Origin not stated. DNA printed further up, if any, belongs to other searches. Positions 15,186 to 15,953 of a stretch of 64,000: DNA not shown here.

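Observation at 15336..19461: Two paralogous secreted glycine-zipper, Gln/Tyr-rich proteins bracket the oxidase-larA operon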

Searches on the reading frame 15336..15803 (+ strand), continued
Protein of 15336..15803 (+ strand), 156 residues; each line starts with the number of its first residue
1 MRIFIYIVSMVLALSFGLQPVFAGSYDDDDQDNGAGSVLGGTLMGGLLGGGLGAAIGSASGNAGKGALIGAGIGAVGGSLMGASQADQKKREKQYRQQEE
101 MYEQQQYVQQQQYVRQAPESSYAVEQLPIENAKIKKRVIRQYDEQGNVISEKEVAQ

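Call 43: search_protein_families(library=pfam, alignment_id=A4, max_evalue=0.01)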
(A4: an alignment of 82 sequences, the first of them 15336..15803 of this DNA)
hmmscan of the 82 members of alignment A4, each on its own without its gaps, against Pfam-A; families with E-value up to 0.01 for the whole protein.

A. member 1, window:15336-15803:+ (156 aa): 6 families
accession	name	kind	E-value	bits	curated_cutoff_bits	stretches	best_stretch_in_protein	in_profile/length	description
PF13488.11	Gly-zipper_Omp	-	3e-08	33.9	25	1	44-86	1-43/46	Glycine zipper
PF13441.11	Gly-zipper_YMGG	-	6.9e-06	26.1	28.9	1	41-83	2-44/45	YMGG-like Gly-zipper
PF13436.11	Gly-zipper_OmpA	-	9.6e-05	22.5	27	1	40-81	2-43/44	Glycine-zipper domain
PF05433.20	Rick_17kDa_Anti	-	0.00027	21.2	24.2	1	40-82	1-43/43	Glycine zipper 2TM domain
PF12698.13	ABC2_membrane_3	-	0.00065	19.3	31.6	1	4-82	216-287/347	ABC-2 family transporter protein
PF04391.17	DUF533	-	0.0074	16.3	29.6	1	41-105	5-65/178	Protein of unknown function (DUF533)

B. families by the number of members that match (of 82 scanned): 14 families
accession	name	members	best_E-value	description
PF13488.11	Gly-zipper_Omp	82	2.9e-10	Glycine zipper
PF13441.11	Gly-zipper_YMGG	82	2.7e-08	YMGG-like Gly-zipper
PF13436.11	Gly-zipper_OmpA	74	2.9e-07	Glycine-zipper domain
PF05433.20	Rick_17kDa_Anti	55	0.00016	Glycine zipper 2TM domain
PF04391.17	DUF533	27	2.4e-05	Protein of unknown function (DUF533)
PF25688.1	P22_gp7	17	0.00016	Bacteriophage P22 DNA ejection protein gp7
PF12698.13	ABC2_membrane_3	14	0.00065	ABC-2 family transporter protein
PF05818.17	TraT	12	5.6e-05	Enterobacterial TraT complement resistance protein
PF11981.13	DUF3482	4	0.0031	Domain of unknown function (DUF3482)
PF20721.2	C19orf12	2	0.00077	C19orf12-like protein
PF02466.24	Tim17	2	0.0049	Tim17/Tim22/Tim23/Pmp24 family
PF05835.17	Synaphin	1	0.00042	Synaphin protein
PF09534.15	Trp_oprn_chp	1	0.0022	Tryptophan-associated transmembrane protein (Trp_oprn_chp)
PF20101.4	DUF6491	1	0.0062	Family of unknown function (DUF6491)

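Call 47: predict_structure(alignment_id=A4)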
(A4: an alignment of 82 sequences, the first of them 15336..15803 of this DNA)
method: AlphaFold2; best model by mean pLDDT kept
length: 156 residues; sequences in the alignment: 82
mean_pLDDT: 70.7   pTM: 0.34
mean pLDDT of the five models: 70.7, 69.5, 67.2, 66.9, 63.1
residues with pLDDT >= 90: 8; 70-90: 61; 50-70: 82; < 50: 5
segments of 3 or more residues with pLDDT < 50: 23-27
pLDDT, mean of each block of 10 residues (from residue 1): 87 75 49 56 63 65 66 62 73 88 82 65 58 76 89 80
secondary structure, 60 per line:
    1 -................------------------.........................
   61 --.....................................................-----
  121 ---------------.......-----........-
elements in order: H2-17 H36-60 H63-115 E136-142 E148-155

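Call 70: find_encoding_contigs(protein=P0135, flank=5000, max_places=1)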
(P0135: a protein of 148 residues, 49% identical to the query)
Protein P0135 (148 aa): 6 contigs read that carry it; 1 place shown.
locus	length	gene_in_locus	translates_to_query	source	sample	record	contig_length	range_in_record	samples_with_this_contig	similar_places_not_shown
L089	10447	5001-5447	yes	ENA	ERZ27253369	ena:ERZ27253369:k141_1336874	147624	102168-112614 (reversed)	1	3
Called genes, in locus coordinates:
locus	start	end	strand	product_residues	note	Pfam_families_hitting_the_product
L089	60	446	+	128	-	-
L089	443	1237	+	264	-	PF00132:Hexapep (weak), PF25084:LbH_EIF2B (weak), PF25087:GMPPB_C (weak), PF00132:Hexapep, PF13720:Acetyltransf_11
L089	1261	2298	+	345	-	-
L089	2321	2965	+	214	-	PF00730:HhH-GPD, PF00633:HHH (weak)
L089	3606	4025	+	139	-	-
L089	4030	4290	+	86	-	-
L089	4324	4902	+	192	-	PF02525:Flavodoxin_2 (faint), PF03358:FMN_red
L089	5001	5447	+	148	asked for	PF13441:Gly-zipper_YMGG (weak), PF13436:Gly-zipper_OmpA (weak), PF13488:Gly-zipper_Omp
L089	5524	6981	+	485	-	PF01565:FAD_binding_4, PF02913:FAD-oxidase_C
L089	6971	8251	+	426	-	PF09861:Lar_N, PF21113:LarA_C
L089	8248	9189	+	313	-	PF00551:Formyl_trans_N, PF02911:Formyl_trans_C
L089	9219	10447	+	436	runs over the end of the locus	PF00571:CBS (weak)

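Call 71: find_encoding_contigs(protein=P0132, flank=5000, max_places=1)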
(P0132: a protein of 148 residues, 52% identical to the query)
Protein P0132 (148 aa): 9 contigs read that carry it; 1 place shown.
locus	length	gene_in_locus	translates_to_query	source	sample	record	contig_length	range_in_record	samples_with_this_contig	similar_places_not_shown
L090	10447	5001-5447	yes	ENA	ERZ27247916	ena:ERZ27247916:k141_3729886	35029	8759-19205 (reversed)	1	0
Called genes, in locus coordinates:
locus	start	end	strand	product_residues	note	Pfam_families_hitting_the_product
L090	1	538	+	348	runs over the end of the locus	PF04055:Radical_SAM, PF13186:SPASM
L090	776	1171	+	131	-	-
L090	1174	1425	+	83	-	-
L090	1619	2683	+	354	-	PF02749:QRPTase_N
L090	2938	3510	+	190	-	PF02525:Flavodoxin_2, PF03358:FMN_red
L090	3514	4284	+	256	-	PF00459:Inositol_P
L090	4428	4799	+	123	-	-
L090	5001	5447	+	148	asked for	PF13441:Gly-zipper_YMGG, PF13488:Gly-zipper_Omp (faint), PF13436:Gly-zipper_OmpA (weak)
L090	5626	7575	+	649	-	PF00027:cNMP_binding, PF13614:AAA_31 (faint), PF01734:Patatin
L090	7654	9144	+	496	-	PF01565:FAD_binding_4, PF02913:FAD-oxidase_C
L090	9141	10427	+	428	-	PF09861:Lar_N, PF21113:LarA_C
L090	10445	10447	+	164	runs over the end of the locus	PF00881:Nitroreductase, PF14512:TM1586_NiRdase (weak), PF00881:Nitroreductase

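Call 80: find_encoding_contigs(protein=window:15336-15803:+, flank=3000, max_places=2)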
Protein window:15336-15803:+ (156 aa): 1 contig read that carries it; 1 place shown.
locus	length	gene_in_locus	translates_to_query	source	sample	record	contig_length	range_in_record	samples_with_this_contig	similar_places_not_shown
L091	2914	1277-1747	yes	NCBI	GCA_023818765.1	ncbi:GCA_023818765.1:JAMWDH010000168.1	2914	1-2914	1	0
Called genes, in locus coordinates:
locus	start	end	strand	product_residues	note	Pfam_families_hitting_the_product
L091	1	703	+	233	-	PF00459:Inositol_P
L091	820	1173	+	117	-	-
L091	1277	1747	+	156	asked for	-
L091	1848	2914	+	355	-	PF01565:FAD_binding_4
